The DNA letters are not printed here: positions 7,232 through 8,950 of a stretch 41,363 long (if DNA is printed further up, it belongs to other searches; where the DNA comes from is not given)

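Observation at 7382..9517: AT-rich, HIP1-free two-gene cassette (473-aa ORFan plus Mrr-like PD-(D/E)XK nuclease) wedged next to ureC: candidate undescribed defence-type module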

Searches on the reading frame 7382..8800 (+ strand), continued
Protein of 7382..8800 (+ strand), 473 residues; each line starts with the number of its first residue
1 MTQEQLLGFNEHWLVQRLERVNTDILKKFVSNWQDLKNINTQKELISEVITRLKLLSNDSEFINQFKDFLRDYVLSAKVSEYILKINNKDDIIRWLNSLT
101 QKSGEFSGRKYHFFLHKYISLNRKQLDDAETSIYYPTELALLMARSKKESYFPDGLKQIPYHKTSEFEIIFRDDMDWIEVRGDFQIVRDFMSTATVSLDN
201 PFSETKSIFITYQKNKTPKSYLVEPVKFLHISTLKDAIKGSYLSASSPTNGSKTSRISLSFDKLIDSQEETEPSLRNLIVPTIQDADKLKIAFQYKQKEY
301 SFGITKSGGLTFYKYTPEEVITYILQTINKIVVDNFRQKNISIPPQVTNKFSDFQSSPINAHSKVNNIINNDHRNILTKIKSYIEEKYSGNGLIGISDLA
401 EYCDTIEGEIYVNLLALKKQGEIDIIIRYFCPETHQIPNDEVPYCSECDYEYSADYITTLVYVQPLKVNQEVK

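Call 56: find_encoding_contigs(protein=P0063, flank=10000, max_places=3)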
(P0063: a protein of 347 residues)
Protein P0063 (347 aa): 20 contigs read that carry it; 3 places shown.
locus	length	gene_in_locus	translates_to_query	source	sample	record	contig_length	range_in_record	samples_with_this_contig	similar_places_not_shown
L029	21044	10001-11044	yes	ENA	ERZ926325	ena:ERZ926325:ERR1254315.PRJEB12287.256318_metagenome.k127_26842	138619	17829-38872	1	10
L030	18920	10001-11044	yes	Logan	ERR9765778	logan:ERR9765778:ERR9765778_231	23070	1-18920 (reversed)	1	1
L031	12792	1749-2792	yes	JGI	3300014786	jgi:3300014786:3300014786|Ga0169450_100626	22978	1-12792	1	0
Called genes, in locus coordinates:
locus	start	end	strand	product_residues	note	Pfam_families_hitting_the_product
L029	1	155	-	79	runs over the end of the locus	-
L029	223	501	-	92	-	PF00216:Bac_DNA_binding, PF18291:HU-HIG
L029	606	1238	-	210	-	PF20720:nSTAND3 (weak)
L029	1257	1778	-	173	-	-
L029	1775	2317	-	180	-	-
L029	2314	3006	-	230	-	PF13401:AAA_22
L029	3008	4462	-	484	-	PF02796:HTH_7, PF13384:HTH_23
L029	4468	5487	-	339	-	PF13384:HTH_23 (faint), PF13936:HTH_38 (faint)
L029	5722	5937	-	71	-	-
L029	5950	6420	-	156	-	-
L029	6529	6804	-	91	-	PF01381:HTH_3 (weak)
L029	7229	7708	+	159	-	PF12844:HTH_19, PF01381:HTH_3, PF07022:Phage_CI_repr (weak)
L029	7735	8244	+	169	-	-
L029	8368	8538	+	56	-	-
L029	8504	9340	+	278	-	-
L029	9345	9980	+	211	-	-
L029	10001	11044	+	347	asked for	-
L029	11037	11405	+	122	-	-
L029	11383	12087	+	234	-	-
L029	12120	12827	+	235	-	-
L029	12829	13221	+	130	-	-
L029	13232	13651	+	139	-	PF10934:Sheath_initiator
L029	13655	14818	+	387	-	PF04865:Baseplate_J, PF26078:Baseplate_J_M, PF26079:Baseplate_J_C (weak)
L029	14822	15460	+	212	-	-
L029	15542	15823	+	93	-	PF01870:Hjc (weak)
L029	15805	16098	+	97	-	-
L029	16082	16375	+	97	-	-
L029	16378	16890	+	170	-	-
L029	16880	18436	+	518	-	PF03237:Terminase_6N, PF17289:Terminase_6C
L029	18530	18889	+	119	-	-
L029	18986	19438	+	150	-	-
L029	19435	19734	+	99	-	-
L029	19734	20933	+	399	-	PF10758:DUF2586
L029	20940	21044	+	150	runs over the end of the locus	-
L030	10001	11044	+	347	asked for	-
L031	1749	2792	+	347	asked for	-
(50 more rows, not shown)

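Call 58: find_encoding_contigs(protein=P0001, flank=10000, max_places=4)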
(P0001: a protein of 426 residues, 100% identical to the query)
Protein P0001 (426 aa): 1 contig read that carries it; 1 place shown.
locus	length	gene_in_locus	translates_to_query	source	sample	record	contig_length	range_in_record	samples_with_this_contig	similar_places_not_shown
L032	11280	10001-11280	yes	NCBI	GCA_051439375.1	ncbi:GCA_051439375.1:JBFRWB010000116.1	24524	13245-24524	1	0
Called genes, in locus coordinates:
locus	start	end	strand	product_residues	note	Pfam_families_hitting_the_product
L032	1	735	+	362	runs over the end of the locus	PF01264:Chorismate_synt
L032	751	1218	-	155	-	PF16697:Yop-YscD_cpl (weak), PF00498:FHA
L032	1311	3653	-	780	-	PF00403:HMA, PF00122:E1-E2_ATPase, PF00702:Hydrolase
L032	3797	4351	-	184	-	PF00210:Ferritin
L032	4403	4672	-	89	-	PF28237:Asr1405_Asl0597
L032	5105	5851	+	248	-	PF02633:Creatininase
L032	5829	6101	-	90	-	PF03776:MinE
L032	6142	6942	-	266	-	PF00142:Fer4_NifH (faint), PF01656:CbiA, PF02374:ArsA_ATPase (weak), PF06564:CBP_BcsQ, PF09140:MipZ, PF10609:ParA, PF13614:AAA_31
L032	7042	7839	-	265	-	PF03775:MinC_C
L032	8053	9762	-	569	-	PF00449:Urease_alpha, PF07969:Amidohydro_3 (faint), PF01979:Amidohydro_1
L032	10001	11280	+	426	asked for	?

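Call 74: search_dna_similar(query=L029:10001-11041:+, collection=phages, mode=protein, max_evalue=0.001)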
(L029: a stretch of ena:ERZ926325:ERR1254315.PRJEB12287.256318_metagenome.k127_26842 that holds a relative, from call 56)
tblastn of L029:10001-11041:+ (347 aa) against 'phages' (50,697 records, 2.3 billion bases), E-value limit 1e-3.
No match.

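Call 75: find_related_loci(query=L029:11383-12084:+, collection=viral_contigs, flank=10000)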
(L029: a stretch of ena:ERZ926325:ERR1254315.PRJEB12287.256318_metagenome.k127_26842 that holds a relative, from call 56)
Query L029:11383-12084:+ (234 aa) in viral_contigs; peptide patterns used: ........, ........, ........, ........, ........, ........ (x = any residue, [..] = any of these).
16 stretches matched a pattern; 2 encode a relative of the query (tblastn E <= 1e-3); 2 distinct loci.
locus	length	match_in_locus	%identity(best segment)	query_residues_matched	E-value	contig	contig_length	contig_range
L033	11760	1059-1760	100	1-234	1e-157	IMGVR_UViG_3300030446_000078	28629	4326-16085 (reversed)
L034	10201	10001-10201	100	1-67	6e-38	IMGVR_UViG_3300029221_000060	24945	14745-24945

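Call 77: fold_search(model_id=the predicted structure, library=viral)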
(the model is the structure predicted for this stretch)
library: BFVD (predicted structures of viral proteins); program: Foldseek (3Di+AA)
matches with E <= 10: 857; with E <= 0.001: 2
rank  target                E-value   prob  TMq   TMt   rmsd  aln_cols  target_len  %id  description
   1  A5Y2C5                1.2e-04  0.94  0.16  0.15  27.0       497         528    8  (no name in the UniProt tables at hand)
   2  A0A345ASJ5            8.0e-04  1.00  0.18  0.47  14.8       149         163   15  Uncharacterized protein [Paenibacillus phage C7Cdelta]
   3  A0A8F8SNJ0            4.1e-03  0.44  0.14  0.14  26.5       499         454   10  (no name in the UniProt tables at hand)
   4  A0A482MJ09            4.5e-03  1.00  0.15  0.56   3.9        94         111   12  Uncharacterized protein [Nodularia phage vB_NspS-kac68v162]
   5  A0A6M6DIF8            7.9e-03  0.41  0.16  0.16  24.9       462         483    9  (no name in the UniProt tables at hand)
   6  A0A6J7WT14            1.2e-02  0.13  0.09  0.07  28.6       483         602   10  Prohead protease [uncultured Caudovirales phage]
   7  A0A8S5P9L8            2.0e-02  0.93  0.25  0.30  11.1       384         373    8  Recombination-associated protein [Siphoviridae sp. ct8Hx23]
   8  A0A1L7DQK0            3.6e-02  1.00  0.14  0.62   5.9       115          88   13  Uncharacterized protein [Ralstonia phage RS-PII-1]
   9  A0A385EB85            3.6e-02  0.99  0.13  0.37  14.7       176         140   12  Uncharacterized protein [Caulobacter phage CcrPW]
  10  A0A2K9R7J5            4.5e-02  0.51  0.15  0.22  16.1       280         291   10  (no name in the UniProt tables at hand)
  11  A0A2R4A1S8            4.7e-02  0.96  0.11  0.08  17.5       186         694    8  (no name in the UniProt tables at hand)
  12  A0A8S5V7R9            6.4e-02  0.99  0.13  0.22  14.6       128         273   11  Phage conserved hypothetical protein C-terminal domain-containing protein [Myoviridae sp. ctCpP1]
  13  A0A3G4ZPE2            7.4e-02  0.28  0.14  0.20  22.2       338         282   10  Uncharacterized protein [Terrestrivirus sp.]
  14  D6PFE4                7.4e-02  0.13  0.06  0.09  20.4       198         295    6  (no name in the UniProt tables at hand)
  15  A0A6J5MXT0            7.8e-02  1.00  0.13  0.49   4.6       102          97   12  Helix-turn-helix domain containing protein [uncultured Caudovirales phage]
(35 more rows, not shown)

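Call 83: search_protein_families(library=pfam, proteins=[P0015, L029:8504-9337:+, L029:9345-9977:+, L029:12120-12824:+, L005:1679-2437:-], max_evalue=0.01)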
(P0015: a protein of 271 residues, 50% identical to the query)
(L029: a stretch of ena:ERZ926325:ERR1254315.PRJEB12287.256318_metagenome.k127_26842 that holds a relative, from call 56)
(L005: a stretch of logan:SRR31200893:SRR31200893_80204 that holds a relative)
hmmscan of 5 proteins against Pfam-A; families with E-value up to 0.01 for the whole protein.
P0015 (271 aa): 1 family
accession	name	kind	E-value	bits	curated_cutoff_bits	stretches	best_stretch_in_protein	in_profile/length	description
PF22734.1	NNH2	-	1.2e-44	152.6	27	1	25-169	1-145/181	NACHT N-terminal Helical domain 2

L029:8504-9337:+ (278 aa): 1 family
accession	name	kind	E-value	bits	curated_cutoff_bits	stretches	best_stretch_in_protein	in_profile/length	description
PF19952.5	DUF6414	-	0.00032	21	25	1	10-256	1-246/283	Domain of unknown function (DUF6414)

L029:9345-9977:+ (211 aa): 0 families

L029:12120-12824:+ (235 aa): 1 family
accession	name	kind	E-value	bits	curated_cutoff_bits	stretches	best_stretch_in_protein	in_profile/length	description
PF04717.18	Phage_base_V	-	0.00091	20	23.8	1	78-110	41-73/75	Type VI secretion system/phage-baseplate injector OB domain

L005:1679-2437:- (252 aa): 1 family
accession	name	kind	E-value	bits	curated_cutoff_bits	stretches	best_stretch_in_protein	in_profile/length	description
PF07589.16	PEP-CTERM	-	0.00017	22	20.7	1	224-246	1-23/24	PEP-CTERM motif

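Call 88: list_cluster_members(proteins=[L032:8053-9759:-, P0019, P0036, P0039, P0032, P0063])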
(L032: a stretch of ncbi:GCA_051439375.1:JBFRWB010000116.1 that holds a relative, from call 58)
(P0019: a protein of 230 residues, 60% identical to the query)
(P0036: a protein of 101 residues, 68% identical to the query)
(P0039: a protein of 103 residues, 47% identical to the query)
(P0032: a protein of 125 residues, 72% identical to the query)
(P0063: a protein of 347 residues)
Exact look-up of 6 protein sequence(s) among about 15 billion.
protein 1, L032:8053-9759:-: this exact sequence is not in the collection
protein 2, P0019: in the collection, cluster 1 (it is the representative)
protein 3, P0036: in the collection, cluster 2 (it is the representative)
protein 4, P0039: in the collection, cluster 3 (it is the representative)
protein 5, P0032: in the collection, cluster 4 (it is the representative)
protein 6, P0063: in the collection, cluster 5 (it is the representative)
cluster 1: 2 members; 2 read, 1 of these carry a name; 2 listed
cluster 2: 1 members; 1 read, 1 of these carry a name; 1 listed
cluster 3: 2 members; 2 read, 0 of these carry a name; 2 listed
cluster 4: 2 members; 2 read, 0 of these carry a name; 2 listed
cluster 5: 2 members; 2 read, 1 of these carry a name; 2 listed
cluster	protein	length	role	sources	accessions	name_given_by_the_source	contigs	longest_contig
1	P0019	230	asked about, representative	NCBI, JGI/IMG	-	hypothetical protein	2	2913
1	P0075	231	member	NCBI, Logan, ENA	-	-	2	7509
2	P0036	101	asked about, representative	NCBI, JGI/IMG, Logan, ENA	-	hypothetical protein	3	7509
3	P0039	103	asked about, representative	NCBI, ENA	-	-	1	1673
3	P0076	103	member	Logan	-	-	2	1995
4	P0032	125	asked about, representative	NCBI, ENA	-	-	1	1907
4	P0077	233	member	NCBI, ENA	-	-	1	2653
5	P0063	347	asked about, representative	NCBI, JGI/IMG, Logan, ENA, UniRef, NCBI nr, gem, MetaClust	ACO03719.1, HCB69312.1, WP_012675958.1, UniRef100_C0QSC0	MAG TPA: hypothetical protein DEP48_03030 [Persephonella sp.] | Uncharacterized protein n=1 Tax=Persephonella marina (strain DSM 14350 / EX-H1) ... | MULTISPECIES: hypothetical protein [Persephonella]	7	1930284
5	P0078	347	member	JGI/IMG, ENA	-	-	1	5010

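Call 90: search_protein_families(library=padloc, proteins=[L029:7735-8241:+, L029:8504-9337:+, L029:9345-9977:+, L029:10001-11041:+, L029:11037-11402:+, L029:11383-12084:+, P0044, L028:1718-2437:+, P0015], max_evalue=0.01)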
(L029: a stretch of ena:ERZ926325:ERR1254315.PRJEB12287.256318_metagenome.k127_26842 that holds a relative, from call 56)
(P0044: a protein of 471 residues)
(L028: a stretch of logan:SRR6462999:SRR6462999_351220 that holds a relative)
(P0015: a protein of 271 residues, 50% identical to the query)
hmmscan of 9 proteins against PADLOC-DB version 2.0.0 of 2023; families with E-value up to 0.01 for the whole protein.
L029:7735-8241:+ (169 aa): 0 families

L029:8504-9337:+ (278 aa): 0 families

L029:9345-9977:+ (211 aa): 0 families

L029:10001-11041:+ (347 aa): 0 families

L029:11037-11402:+ (122 aa): 0 families

L029:11383-12084:+ (234 aa): 0 families

P0044 (471 aa): 1 family
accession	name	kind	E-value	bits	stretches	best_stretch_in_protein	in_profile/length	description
PDLC01862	CARF3--CARF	-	0.007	13.9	0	117-195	13-90/233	-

L028:1718-2437:+ (240 aa): 0 families

P0015 (271 aa): 0 families

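Call 91: search_protein_families(library=padloc, alignment_id=A1, max_evalue=1)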
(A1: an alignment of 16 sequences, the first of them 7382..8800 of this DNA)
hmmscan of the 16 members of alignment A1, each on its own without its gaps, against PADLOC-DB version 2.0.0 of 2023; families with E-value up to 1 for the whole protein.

A. member 1, window:7382-8800:+ (473 aa): 0 families

B. families by the number of members that match (of 16 scanned): 3 families
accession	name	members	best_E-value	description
PDLC01109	Cas8b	1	0.00043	Cas8b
PDLC00947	Cas5b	1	0.003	"CRISPR-associated protein Cas5, subtype I-B/TNEAP"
PDLC00444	JetA1|JetA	1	0.006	DUF3375 domain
